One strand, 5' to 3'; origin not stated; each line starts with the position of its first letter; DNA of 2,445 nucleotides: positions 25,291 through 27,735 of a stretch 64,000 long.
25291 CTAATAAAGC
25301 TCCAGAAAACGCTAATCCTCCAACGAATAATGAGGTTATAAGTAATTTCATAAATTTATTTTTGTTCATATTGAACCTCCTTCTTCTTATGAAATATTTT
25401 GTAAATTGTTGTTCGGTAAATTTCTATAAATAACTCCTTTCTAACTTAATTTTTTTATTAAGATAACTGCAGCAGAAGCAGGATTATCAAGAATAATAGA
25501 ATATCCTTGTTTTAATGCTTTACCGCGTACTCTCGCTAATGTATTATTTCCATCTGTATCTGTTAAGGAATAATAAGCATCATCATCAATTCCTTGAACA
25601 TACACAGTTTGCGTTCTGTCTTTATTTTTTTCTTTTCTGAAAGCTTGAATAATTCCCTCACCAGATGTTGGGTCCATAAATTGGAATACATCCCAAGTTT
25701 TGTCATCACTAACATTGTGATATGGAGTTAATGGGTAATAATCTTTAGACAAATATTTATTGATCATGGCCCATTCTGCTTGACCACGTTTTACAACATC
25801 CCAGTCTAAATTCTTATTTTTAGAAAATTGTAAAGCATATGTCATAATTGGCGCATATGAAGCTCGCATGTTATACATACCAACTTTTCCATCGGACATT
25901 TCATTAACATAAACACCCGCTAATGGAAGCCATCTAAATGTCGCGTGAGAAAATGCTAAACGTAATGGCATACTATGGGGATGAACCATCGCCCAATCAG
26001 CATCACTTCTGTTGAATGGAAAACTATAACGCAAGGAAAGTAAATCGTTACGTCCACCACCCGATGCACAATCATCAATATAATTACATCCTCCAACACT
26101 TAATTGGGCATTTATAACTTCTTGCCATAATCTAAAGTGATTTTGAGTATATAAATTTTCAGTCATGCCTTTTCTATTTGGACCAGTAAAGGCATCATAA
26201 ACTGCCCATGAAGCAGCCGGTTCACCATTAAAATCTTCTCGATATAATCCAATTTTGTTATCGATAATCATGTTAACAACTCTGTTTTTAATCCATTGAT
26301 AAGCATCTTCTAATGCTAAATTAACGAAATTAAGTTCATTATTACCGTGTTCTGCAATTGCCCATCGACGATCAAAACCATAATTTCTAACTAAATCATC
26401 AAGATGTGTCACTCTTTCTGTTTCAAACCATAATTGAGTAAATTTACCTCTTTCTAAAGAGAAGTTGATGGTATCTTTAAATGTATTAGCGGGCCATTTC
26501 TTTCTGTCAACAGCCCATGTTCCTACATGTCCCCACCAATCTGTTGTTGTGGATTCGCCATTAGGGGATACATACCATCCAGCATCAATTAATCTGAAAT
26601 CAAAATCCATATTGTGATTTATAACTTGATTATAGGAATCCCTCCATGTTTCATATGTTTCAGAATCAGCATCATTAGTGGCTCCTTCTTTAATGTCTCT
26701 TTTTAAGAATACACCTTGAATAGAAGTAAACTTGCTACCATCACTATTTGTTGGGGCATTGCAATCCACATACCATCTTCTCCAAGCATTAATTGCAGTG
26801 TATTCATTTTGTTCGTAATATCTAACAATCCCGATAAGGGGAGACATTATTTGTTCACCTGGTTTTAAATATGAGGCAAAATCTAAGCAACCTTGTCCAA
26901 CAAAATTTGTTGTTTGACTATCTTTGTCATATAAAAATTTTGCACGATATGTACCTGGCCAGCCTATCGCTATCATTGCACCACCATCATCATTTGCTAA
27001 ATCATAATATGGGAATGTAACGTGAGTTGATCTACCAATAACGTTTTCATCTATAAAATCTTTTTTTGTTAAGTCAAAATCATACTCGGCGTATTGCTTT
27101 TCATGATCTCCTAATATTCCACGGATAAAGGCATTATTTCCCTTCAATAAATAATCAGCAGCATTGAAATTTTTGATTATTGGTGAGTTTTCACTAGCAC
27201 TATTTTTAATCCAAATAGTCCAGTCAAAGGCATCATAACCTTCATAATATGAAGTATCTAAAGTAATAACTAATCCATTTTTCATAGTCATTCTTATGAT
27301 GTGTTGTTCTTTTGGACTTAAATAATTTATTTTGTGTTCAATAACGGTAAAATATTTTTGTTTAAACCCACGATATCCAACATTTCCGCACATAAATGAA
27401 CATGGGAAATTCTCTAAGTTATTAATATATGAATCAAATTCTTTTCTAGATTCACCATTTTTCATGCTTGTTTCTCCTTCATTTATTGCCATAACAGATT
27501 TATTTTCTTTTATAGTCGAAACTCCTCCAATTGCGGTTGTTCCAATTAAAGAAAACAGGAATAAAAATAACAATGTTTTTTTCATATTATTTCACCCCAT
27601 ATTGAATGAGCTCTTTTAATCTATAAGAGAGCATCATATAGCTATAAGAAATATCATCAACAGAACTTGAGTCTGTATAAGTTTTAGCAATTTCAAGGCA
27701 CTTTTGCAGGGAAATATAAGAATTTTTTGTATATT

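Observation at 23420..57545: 34-kb, 20-gene surface-glycan capture/degradation locus with an enzyme set that matches no textbook substrate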

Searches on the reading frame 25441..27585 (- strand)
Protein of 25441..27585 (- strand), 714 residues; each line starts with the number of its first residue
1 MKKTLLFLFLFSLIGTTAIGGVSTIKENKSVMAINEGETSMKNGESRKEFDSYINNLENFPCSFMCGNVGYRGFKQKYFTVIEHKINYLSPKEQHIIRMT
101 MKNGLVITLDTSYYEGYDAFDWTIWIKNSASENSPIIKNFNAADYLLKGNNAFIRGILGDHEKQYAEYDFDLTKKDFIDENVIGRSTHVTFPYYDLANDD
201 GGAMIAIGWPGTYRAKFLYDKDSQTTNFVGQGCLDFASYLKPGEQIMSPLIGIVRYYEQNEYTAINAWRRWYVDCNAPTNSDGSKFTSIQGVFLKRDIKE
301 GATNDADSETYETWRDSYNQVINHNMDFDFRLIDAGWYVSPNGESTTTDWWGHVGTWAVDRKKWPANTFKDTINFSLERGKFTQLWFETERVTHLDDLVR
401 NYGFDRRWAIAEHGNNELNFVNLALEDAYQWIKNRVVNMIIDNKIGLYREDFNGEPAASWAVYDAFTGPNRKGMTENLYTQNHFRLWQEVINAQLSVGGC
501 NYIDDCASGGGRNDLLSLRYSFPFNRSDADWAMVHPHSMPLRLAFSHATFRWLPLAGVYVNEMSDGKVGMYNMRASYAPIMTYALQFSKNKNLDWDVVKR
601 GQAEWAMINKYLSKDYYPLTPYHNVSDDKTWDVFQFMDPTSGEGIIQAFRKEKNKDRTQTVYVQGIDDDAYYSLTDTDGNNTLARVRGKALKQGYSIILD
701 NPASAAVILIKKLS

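Call 5: search_protein_families(library=pfam, proteins=[window:25441-27585:-], max_evalue=0.01)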
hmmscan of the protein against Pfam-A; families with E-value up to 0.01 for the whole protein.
window:25441-27585:- (714 aa): 1 family
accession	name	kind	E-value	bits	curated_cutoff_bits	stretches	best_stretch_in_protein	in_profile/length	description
PF02065.24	Melibiase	-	8.8e-08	31.9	27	1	331-528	75-260/347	Melibiase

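Call 9: search_protein_families(library=ncbifam, proteins=[window:25441-27585:-], max_evalue=0.01)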
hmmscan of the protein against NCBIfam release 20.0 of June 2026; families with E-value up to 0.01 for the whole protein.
window:25441-27585:- (714 aa): 1 family
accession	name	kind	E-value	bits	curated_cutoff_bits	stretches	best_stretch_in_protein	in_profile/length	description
NF053652.1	BtArabpyrBAD1528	equivalog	1.4e-05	23.4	1100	1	329-460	346-474/730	beta-L-arabinopyranosidase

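Call 12: search_solved_structures(query=window:25441-27585:-, max_evalue=0.01)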
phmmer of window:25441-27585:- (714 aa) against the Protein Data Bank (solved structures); distinct sequences matched with E-value up to 0.01: 0.

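Call 44: find_homologous_proteins(query=window:25441-27585:-, max_evalue=0.00001)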
Query window:25441-27585:- (714 aa): 41 proteins with E <= 0.00001 among 4911 candidates.
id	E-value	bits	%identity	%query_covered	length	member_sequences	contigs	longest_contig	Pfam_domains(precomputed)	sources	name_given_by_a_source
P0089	0.0e+0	1676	99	100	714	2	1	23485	PF02065.25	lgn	-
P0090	0.0e+0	1147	67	100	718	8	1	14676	PF02065.25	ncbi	-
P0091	0.0e+0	1110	67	95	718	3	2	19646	-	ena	-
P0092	0.0e+0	1066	64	95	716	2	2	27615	PF02065.25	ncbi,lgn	-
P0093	1.1e-226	773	49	94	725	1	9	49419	PF02065.25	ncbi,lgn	-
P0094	8.5e-200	684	46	94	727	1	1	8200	PF02065.25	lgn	-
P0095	3.2e-184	633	42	96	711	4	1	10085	PF02065.25,PF16874.12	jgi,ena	-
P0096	2.5e-182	626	43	94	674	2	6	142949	PF02065.25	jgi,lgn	jgi:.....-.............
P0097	7.6e-182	625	41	100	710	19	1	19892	PF02065.25,PF16874.12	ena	-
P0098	4.6e-179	616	41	100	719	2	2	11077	PF02065.25,PF16874.12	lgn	-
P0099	9.4e-179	615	39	100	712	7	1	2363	PF02065.25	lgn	-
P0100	1.3e-177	611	41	94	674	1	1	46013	PF02065.25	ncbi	-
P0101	6.6e-177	608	38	100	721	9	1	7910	PF02065.25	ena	-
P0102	8.8e-177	608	40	100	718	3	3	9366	PF02065.25,PF16874.12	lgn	-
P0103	1.3e-175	604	41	98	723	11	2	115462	PF02065.25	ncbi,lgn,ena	-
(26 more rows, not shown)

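Call 46: find_encoding_contigs(protein=P0092, flank=10000, max_places=1)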
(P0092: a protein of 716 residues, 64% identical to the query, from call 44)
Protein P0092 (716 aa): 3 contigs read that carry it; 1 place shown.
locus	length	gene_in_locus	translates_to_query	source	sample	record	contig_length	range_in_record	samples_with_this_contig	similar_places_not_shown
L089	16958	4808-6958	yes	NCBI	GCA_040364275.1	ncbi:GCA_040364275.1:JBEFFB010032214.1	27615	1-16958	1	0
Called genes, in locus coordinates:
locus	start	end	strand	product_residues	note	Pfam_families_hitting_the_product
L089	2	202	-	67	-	?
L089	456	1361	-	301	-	PF02311:AraC_binding, PF07883:Cupin_2 (weak), PF12833:HTH_18, PF00165:HTH_AraC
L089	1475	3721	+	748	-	PF03442:CBM_X2 (faint)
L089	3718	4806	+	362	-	-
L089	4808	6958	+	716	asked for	PF02065:Melibiase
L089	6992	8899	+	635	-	PF08305:NPCBM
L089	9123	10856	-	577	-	PF02837:Glyco_hydro_2_N, PF22666:Glyco_hydro_2_N2, PF02836:Glyco_hydro_2_C (weak)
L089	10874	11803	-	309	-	PF01022:HTH_5, PF12840:HTH_20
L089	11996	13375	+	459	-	PF01547:SBP_bac_1, PF13416:SBP_bac_8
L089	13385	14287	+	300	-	PF00528:BPD_transp_1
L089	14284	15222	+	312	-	PF00528:BPD_transp_1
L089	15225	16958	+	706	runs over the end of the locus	PF04616:Glyco_hydro_43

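Call 47: find_encoding_contigs(protein=P0093, flank=10000, max_places=1)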
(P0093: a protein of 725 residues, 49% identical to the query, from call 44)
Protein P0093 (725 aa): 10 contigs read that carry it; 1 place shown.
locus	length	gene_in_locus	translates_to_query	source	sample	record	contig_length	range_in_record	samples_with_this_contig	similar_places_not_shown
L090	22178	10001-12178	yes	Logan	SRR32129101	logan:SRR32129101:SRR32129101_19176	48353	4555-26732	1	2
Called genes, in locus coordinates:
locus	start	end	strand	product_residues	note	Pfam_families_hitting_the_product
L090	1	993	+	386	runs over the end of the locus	PF00155:Aminotran_1_2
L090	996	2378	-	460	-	PF00251:Glyco_hydro_32N, PF22847:Glyco_hydro_43_rel (faint), PF04616:Glyco_hydro_43 (weak)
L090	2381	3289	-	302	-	PF00294:PfkB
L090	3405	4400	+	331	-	PF13379:NMT1_2, PF09084:NMT1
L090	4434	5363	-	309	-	PF02311:AraC_binding, PF07883:Cupin_2 (faint), PF12833:HTH_18, PF00165:HTH_AraC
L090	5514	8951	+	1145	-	PF03442:CBM_X2 (faint)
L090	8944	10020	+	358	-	-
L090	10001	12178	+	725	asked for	PF02065:Melibiase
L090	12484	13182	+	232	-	PF13385:Laminin_G_3 (weak)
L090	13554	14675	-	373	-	PF09479:Flg_new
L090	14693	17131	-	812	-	-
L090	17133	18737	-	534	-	PF09847:12TM_1 (weak)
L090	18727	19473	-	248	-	PF00005:ABC_tran, PF13304:AAA_21 (weak)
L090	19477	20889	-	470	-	-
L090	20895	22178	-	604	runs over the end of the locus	-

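Call 48: find_encoding_contigs(protein=P0096, flank=10000, max_places=1)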
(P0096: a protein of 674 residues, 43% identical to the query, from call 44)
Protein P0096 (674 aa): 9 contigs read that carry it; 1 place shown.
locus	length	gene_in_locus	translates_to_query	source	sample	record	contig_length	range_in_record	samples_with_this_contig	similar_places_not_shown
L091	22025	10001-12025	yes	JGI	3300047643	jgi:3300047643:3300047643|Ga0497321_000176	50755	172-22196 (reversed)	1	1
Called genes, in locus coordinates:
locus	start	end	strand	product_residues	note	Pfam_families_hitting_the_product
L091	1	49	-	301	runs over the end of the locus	PF00005:ABC_tran, PF13304:AAA_21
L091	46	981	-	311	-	PF00005:ABC_tran, PF13304:AAA_21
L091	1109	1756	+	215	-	PF00440:TetR_N (faint)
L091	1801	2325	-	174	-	PF07155:ECF-ribofla_trS, PF12822:ECF_trnsprt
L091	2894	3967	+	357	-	PF02588:YitT_membrane, PF10035:DUF2179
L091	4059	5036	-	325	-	PF01022:HTH_5 (weak), PF12840:HTH_20, PF13412:HTH_24 (weak)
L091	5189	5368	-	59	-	-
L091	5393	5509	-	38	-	-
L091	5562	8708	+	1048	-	-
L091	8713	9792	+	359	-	-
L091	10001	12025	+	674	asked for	PF02065:Melibiase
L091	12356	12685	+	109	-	PF00190:Cupin_1 (weak), PF01050:MannoseP_isomer (faint), PF07883:Cupin_2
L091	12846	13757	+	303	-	PF02463:SMC_N (faint), PF00005:ABC_tran, PF13304:AAA_21 (weak)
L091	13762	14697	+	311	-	PF01061:ABC2_membrane (faint), PF12698:ABC2_membrane_3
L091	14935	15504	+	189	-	PF11188:DUF2975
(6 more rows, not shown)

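Call 54: search_solved_structures(query=A2, max_evalue=0.01, show_alignments=1)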
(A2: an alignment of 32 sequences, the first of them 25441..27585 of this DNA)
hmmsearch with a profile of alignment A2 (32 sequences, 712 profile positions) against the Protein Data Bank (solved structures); distinct sequences matched with E-value up to 0.01: 15.
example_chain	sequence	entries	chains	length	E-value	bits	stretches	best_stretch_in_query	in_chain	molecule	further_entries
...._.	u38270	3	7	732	4.7e-44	154.2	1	83-676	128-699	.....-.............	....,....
4fnq_A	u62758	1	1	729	6.6e-36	127.2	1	83-674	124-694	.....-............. AgaB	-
4fnr_A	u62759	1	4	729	2.3e-35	125.4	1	83-674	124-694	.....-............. AgaA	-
4fnp_A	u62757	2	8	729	2.6e-35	125.3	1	83-674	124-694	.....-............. AgaA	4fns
4fnt_A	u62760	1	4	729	2.5e-34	122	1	83-674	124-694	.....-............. AgaA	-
4fnu_A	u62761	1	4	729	7e-34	120.5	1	83-674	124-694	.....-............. AgaA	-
2yfn_A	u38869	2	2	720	7.3e-34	120.5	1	86-671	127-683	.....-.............-SUCROSE KINASE AGASK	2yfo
3mi6_A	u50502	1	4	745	6.2e-33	117.4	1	79-674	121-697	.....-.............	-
8k1a_A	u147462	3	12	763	5.1e-29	104.5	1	68-673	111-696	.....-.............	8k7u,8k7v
6phu_A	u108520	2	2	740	1.8e-27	99.4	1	89-680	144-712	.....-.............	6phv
6jhp_A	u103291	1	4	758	4.3e-27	98.1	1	92-681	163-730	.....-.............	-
6phw_A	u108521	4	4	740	1.7e-26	96.1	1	89-680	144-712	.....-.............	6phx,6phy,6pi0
8x1b_A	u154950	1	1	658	0.00012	23.8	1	343-387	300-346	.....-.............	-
9awt_A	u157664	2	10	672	0.00013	23.7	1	343-387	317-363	A type blood alpha-D-galactosamine galactosaminidase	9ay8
9ayu_A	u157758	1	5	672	0.00014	23.7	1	343-387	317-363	A type blood alpha-D-galactosamine galactosaminidase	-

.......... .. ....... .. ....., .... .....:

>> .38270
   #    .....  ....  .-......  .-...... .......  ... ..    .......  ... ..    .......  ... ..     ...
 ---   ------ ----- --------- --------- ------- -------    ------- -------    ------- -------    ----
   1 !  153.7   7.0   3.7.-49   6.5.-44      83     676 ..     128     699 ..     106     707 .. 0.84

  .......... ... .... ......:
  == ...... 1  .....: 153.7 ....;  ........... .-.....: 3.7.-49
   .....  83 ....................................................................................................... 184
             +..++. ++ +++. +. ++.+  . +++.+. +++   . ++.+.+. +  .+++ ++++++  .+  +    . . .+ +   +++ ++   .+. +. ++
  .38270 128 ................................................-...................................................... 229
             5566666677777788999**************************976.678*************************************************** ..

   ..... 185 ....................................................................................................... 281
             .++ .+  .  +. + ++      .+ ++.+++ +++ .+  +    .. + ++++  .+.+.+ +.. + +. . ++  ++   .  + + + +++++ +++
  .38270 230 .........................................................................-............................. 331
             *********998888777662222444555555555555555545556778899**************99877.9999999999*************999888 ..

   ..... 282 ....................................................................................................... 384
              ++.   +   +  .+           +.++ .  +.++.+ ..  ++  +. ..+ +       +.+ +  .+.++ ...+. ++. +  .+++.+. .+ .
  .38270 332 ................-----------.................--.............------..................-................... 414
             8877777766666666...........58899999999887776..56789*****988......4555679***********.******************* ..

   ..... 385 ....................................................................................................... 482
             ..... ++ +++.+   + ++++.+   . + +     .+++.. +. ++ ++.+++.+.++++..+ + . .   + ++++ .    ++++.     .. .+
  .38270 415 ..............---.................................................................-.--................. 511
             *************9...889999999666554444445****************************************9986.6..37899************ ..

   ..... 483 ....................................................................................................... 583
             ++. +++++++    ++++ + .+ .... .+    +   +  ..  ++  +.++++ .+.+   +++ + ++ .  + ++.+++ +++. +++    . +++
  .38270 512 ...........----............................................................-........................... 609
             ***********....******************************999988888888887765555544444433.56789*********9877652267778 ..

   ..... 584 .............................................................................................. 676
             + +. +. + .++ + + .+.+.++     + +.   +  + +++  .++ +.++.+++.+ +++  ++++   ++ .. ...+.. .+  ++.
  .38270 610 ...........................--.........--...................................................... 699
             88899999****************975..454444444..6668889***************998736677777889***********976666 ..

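Call 63: predict_structure(alignment_id=A2)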
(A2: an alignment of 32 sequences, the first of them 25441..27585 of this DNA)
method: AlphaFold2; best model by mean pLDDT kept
length: 714 residues; sequences in the alignment: 32
mean_pLDDT: 89.3   pTM: 0.89
mean pLDDT of the five models: 89.3, 88.9, 88.2, 88.1, 87.6
residues with pLDDT >= 90: 537; 70-90: 102; 50-70: 43; < 50: 32
segments of 3 or more residues with pLDDT < 50: 15-42, 533-535
pLDDT, mean of each block of 10 residues (from residue 1): 58 46 32 32 81 97 97 97 95 97 97 97 98 98 97 92 87 97 89 96 97 97 97 97 98 95 95 96 93 84 72 94 96 92 85 90 94 96 94 93 93 72 96 97 97 88 93 97 98 97 78 91 76 60 87 90 70 93 90 91 96 96 85 96 97 95 97 94 97 97 96 94
secondary structure, 60 per line:
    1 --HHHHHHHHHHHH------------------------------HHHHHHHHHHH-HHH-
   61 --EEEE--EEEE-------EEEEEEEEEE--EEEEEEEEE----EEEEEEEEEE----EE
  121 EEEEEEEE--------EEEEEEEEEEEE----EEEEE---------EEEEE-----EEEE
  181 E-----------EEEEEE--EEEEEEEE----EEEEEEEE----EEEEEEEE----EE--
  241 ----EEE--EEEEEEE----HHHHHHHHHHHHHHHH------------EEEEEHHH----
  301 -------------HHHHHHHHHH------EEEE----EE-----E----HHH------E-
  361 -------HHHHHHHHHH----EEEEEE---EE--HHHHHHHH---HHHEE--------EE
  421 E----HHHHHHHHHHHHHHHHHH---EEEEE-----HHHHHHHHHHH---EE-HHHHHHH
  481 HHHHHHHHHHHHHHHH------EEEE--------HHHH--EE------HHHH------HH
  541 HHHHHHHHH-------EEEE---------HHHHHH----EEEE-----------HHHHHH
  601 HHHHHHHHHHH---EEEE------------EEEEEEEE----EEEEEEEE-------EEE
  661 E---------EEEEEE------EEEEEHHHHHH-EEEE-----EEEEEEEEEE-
elements in order (helices of 4 or more, strands of 3 or more residues): H3-14 H45-55 E63-66 E69-72 E80-89 E92-100 E105-114 E119-128 E137-148 E153-157 E167-171 E177-181 E193-198 E201-208 E213-220 E225-232 E245-247 E250-256 H261-276 E289-293 H314-323 E330-333 H368-377 E382-387 H395-402 E419-421 H426-443 E447-451 H457-467 H474-496 E503-506 H515-518 H529-532 H539-549 E557-560 H570-575 E580-583 H595-611 E615-618 E631-638 E643-650 E658-661 E671-676 E683-687 H688-693 E695-698 E704-713

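Call 68: fold_search(model_id=the predicted structure, library=pdb)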
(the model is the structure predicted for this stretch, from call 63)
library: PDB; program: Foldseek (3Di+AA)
matches with E <= 10: 1537; with E <= 0.001: 406
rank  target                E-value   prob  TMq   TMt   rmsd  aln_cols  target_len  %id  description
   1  6phw_A                4.0e-35  1.00  0.70  0.69   4.8       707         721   15  SpAga D472N structure in complex with melibiose (released 2019-10-02)
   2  6phu                  1.6e-34  1.00  0.71  0.70   4.9       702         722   15  SpAga wild type apo structure (released 2019-10-02)
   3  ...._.                3.3e-34  1.00  0.72  0.71   4.6       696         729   13  Structure of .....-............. from Lactobacillus acidophilus NCFM, PtCl4 derivative (released 2011-08-10)
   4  2yfn                  3.5e-34  1.00  0.70  0.70   4.6       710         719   15  galactosidase domain of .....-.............-sucrose kinase, AgaSK (released 2011-09-28)
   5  6phv                  4.7e-34  1.00  0.70  0.69   4.8       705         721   16  SpAga galactose product complex structure (released 2019-10-02)
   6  4fnt_A                2.2e-33  1.00  0.72  0.71   4.6       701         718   16  Crystal structure of GH36 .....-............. AgaA A355E D548N from Geobacillus stearothermophilus in complex with raf (released 2012-10-03)
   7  4fnp_A                2.6e-33  1.00  0.72  0.71   4.5       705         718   16  Crystal structure of GH36 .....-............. AgaA A355E from Geobacillus stearothermophilus (released 2012-10-03)
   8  4fnu_A                2.9e-33  1.00  0.72  0.71   4.5       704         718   15  Crystal structure of GH36 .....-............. AgaA A355E D478A from Geobacillus stearothermophilus in complex with sta (released 2012-10-03)
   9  4fnr_A                3.7e-33  1.00  0.73  0.72   4.5       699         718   15  Crystal structure of GH36 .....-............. AgaA from Geobacillus stearothermophilus (released 2012-10-03)
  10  3mi6_D                4.4e-33  1.00  0.73  0.71   4.5       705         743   15  Crystal structure of the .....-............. from Lactobacillus brevis, Northeast Structural Genomics Consortium Targe (released 2010-04-28)
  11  3mi6_A                6.4e-33  1.00  0.74  0.71   4.4       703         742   15  Crystal structure of the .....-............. from Lactobacillus brevis, Northeast Structural Genomics Consortium Targe (released 2010-04-28)
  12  4fnq                  6.8e-33  1.00  0.72  0.71   4.3       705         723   16  Crystal structure of GH36 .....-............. AgaB from Geobacillus stearothermophilus (released 2012-10-03)
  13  6jhp_A                1.8e-32  1.00  0.70  0.70   5.0       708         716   15  Crystal structure of the glycoside hydrolase family 36 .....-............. from Paecilomyces thermophila (released 2020-05-20)
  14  8k7v_B                1.9e-32  1.00  0.72  0.68   4.6       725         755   14  the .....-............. 5 with inhibitor ABP2 (released 2024-07-31)
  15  3mi6_B                2.0e-32  1.00  0.72  0.71   4.6       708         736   14  Crystal structure of the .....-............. from Lactobacillus brevis, Northeast Structural Genomics Consortium Targe (released 2010-04-28)
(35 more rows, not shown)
